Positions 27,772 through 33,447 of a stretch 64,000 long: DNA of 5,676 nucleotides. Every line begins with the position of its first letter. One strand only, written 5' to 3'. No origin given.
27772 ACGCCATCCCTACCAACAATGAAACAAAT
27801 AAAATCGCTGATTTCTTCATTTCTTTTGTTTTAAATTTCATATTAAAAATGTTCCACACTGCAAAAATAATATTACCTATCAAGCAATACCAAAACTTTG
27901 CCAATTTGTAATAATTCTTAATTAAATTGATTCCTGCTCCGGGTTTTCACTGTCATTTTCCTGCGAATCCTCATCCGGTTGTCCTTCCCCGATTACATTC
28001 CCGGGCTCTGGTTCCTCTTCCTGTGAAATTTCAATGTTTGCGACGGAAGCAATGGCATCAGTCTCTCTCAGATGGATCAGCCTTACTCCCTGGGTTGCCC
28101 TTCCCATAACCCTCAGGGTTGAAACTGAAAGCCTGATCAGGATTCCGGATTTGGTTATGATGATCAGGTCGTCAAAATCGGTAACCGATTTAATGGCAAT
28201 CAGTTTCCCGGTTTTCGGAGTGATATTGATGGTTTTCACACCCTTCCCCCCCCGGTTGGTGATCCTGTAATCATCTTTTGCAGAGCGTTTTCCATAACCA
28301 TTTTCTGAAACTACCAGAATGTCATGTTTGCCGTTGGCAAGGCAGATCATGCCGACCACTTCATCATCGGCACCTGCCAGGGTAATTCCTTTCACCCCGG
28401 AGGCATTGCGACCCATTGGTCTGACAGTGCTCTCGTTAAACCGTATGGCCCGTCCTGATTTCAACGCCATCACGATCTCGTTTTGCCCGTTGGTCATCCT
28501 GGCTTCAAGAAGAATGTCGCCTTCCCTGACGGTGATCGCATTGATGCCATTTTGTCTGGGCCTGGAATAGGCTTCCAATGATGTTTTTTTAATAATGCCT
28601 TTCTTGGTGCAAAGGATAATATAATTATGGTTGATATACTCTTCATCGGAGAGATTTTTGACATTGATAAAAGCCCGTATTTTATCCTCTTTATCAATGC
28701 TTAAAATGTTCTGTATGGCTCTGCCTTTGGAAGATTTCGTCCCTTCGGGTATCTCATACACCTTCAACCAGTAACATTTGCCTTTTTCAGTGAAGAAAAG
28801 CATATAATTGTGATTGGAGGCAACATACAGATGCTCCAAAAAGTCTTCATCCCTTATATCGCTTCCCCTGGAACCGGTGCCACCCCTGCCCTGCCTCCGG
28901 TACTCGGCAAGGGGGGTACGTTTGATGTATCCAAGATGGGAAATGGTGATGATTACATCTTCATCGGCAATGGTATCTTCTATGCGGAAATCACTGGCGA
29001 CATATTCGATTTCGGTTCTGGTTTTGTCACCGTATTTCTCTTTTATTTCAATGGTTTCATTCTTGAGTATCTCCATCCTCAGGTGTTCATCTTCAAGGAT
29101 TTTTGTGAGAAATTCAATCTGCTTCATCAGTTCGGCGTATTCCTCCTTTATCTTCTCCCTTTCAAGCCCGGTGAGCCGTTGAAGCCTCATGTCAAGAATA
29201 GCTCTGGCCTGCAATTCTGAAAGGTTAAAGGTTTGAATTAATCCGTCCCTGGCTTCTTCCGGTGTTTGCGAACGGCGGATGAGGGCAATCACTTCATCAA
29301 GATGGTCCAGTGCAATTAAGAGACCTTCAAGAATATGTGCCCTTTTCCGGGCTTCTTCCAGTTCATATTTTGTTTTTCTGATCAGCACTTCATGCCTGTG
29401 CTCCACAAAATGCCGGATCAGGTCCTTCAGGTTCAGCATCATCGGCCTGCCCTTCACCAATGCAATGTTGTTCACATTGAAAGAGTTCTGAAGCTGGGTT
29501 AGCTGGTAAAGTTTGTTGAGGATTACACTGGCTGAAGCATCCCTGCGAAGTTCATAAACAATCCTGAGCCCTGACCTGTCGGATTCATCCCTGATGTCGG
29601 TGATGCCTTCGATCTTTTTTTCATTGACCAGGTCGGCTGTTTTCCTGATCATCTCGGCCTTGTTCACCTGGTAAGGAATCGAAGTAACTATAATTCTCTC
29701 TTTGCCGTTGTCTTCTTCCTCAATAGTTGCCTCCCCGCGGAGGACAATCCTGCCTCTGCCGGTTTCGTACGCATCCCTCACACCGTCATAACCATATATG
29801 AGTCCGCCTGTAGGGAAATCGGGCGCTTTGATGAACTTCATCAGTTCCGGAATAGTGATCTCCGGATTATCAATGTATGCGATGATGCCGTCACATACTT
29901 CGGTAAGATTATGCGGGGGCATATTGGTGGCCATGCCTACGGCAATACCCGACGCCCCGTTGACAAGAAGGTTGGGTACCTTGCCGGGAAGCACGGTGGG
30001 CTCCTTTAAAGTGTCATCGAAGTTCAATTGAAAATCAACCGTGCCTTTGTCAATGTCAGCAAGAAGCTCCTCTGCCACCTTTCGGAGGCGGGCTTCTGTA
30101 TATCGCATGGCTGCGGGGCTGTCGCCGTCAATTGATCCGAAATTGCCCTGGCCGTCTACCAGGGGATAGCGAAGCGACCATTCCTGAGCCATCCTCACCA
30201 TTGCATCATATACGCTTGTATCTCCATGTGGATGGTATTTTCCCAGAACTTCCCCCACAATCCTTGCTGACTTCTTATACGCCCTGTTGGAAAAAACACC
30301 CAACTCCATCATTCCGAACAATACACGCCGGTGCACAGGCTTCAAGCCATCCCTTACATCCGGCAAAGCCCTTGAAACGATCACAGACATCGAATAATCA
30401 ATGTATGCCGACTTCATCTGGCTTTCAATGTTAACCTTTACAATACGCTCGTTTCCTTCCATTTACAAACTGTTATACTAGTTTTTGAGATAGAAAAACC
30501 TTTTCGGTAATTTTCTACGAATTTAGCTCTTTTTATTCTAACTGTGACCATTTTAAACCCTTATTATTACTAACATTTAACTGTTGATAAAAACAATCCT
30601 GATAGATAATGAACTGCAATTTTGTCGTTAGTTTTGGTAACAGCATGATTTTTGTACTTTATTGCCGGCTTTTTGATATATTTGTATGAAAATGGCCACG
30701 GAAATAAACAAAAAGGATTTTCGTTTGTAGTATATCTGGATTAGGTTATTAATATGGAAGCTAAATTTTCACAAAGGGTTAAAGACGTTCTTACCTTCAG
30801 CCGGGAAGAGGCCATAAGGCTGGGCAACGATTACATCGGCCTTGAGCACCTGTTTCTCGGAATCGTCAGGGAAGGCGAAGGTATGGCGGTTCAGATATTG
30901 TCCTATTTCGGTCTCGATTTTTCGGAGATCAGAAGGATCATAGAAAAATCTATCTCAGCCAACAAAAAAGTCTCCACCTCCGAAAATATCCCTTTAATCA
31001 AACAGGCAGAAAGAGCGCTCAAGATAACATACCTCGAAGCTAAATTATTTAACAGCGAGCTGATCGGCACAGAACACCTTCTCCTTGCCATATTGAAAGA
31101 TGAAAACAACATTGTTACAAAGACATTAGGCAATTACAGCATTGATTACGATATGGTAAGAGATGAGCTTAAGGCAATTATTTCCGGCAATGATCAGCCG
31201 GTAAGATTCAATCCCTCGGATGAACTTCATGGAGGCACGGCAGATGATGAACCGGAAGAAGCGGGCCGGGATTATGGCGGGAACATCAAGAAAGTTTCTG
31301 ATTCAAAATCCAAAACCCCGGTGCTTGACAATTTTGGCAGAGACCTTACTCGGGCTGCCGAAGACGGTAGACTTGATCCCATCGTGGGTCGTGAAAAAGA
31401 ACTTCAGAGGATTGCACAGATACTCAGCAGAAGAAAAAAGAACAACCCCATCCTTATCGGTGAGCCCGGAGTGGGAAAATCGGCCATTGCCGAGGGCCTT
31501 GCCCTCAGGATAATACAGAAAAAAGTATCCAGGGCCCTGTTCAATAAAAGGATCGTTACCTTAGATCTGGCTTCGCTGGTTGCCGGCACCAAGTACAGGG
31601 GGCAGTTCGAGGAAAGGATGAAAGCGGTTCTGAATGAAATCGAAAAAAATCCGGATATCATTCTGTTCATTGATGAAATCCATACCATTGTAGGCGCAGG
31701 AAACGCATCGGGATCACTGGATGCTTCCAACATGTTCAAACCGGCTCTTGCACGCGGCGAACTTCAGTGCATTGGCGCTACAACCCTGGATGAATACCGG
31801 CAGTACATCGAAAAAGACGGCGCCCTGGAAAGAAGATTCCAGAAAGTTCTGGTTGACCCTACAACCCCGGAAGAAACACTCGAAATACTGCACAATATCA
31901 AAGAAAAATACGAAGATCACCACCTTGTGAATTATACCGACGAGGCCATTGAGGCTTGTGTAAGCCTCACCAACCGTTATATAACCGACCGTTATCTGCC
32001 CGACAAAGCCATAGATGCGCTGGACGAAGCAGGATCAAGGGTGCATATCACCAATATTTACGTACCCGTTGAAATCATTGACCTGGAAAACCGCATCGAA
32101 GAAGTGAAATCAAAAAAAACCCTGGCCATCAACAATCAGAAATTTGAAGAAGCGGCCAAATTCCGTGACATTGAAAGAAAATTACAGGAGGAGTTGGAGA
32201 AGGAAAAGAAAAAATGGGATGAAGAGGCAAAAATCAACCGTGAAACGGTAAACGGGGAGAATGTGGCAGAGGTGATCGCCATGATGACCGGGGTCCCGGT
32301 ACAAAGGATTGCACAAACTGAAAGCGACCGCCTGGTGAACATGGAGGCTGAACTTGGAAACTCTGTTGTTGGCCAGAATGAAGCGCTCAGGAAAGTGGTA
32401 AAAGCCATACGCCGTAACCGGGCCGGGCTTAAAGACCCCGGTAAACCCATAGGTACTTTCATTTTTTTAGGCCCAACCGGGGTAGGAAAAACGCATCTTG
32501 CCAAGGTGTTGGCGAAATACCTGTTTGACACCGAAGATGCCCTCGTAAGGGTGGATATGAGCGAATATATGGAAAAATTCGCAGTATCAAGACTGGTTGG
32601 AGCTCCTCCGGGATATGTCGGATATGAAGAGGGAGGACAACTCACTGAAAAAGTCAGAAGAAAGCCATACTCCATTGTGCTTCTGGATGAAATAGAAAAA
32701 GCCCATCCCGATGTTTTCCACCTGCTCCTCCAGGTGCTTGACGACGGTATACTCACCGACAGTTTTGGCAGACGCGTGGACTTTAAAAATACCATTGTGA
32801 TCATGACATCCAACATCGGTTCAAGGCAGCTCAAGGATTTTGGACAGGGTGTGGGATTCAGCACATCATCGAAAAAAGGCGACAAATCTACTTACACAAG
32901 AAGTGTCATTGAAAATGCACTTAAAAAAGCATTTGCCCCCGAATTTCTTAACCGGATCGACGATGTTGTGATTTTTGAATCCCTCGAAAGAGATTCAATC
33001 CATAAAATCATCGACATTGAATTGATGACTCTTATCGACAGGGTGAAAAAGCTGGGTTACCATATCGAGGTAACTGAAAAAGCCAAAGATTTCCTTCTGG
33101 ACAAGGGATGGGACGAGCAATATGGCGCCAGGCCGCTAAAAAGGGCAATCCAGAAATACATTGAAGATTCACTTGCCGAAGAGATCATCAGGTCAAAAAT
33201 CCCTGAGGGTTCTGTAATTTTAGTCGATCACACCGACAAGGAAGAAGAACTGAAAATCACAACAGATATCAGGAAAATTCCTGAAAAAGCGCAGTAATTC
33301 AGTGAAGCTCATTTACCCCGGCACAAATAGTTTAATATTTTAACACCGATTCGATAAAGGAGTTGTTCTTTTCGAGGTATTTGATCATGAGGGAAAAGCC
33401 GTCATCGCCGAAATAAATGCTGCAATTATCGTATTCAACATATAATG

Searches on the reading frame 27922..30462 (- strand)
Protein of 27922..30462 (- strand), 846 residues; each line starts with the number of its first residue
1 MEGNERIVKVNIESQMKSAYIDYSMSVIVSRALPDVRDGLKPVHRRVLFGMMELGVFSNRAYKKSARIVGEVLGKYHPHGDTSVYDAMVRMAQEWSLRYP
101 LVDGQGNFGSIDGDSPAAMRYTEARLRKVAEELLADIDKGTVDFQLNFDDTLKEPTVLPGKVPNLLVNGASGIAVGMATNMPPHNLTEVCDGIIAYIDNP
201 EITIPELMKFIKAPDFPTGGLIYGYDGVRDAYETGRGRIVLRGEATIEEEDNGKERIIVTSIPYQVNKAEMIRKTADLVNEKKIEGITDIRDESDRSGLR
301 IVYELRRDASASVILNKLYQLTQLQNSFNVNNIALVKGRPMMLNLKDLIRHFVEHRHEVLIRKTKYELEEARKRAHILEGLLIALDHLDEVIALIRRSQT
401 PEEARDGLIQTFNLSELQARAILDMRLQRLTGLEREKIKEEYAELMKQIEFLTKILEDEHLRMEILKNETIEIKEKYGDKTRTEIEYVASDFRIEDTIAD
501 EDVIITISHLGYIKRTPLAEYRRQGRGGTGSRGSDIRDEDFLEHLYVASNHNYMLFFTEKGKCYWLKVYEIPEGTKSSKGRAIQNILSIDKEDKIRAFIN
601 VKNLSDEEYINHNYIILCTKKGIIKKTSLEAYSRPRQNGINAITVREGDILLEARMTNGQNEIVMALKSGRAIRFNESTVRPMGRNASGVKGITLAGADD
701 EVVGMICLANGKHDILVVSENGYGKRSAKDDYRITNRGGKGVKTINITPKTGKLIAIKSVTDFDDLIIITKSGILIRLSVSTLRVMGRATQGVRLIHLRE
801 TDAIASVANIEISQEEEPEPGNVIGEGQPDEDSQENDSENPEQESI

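Call 64: search_protein_families(library=pfam, proteins=[window:27922-30462:-], max_evalue=0.00001)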
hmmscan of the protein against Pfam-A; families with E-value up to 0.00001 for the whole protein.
window:27922-30462:- (846 aa): 2 families
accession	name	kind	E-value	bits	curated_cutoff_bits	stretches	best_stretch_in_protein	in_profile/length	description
PF00521.26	DNA_topoisoIV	-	2.9e-170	567.3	31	1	31-469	1-430/432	DNA gyrase/topoisomerase IV, subunit A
PF03989.18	DNA_gyraseA_C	-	1.1e-68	226.8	27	6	764-809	1-46/48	DNA gyrase C-terminal domain, beta-propeller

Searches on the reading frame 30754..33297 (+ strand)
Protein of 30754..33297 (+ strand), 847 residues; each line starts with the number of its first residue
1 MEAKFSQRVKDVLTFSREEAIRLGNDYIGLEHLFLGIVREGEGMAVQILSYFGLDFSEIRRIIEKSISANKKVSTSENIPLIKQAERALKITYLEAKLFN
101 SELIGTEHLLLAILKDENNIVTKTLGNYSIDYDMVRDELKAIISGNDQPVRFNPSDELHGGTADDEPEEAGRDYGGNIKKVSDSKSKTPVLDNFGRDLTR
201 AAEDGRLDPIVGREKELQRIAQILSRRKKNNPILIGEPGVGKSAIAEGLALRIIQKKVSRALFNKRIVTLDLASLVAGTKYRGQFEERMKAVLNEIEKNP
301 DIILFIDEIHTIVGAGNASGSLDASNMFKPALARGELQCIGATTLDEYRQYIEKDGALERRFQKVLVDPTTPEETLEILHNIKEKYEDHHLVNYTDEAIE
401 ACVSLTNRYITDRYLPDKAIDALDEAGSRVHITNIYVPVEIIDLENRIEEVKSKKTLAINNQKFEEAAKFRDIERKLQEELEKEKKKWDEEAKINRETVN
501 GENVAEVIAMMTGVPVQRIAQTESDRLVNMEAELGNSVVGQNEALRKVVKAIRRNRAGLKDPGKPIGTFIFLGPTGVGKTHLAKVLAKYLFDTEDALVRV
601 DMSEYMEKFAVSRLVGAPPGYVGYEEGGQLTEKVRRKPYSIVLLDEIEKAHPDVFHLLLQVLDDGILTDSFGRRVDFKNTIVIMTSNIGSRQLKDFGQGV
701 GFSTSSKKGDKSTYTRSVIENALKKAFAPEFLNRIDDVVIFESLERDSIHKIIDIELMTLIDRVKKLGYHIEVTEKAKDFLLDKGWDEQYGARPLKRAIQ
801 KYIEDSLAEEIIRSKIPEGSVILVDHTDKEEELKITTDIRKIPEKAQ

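Call 64: search_protein_families(library=pfam, proteins=[window:30754-33297:+], max_evalue=0.00001)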
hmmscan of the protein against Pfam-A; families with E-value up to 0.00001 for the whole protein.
window:30754-33297:+ (847 aa): 12 families
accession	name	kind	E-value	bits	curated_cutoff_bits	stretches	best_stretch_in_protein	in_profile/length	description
PF07724.20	AAA_2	-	3.7e-70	235.7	27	1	564-737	1-165/166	AAA domain (Cdc48 subfamily)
PF17871.7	AAA_lid_9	-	5e-31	107.2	22.8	1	372-473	2-103/104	AAA lid domain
PF10431.15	ClpB_D2-small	-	7.9e-24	83.9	21.9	1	744-823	1-80/81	C-terminal, D2-small domain, of ClpB protein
PF02861.25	Clp_N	-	4.3e-23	81.7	20.7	2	17-67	2-52/53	Clp amino terminal domain, pathogenicity island component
PF00004.35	AAA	-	4.5e-23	82.6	21.2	2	233-344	2-109/131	ATPase family associated with various cellular activities (AAA)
PF07728.20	AAA_5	-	1e-18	68.1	22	1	569-695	2-130/139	AAA domain (dynein-related subfamily)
PF00158.32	Sigma54_activat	-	1.4e-11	44.8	20.2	1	567-669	23-124/168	Sigma-54 interaction domain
PF13191.12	AAA_16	-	8e-11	43.2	32.6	1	210-256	2-51/167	AAA ATPase domain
PF20720.3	nSTAND3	-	7.7e-10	39.1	27.2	0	217-258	7-46/155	Novel STAND NTPase 3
PF13238.12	AAA_18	-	6.7e-08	33.5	29.4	0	233-301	2-68/128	AAA domain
PF13401.12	AAA_22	-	9.5e-08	32.9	27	0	228-312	4-96/130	AAA domain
PF01695.23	IstB_IS21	-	1.4e-07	31.7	24.1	0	215-294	78-153/238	IstB-like ATP binding protein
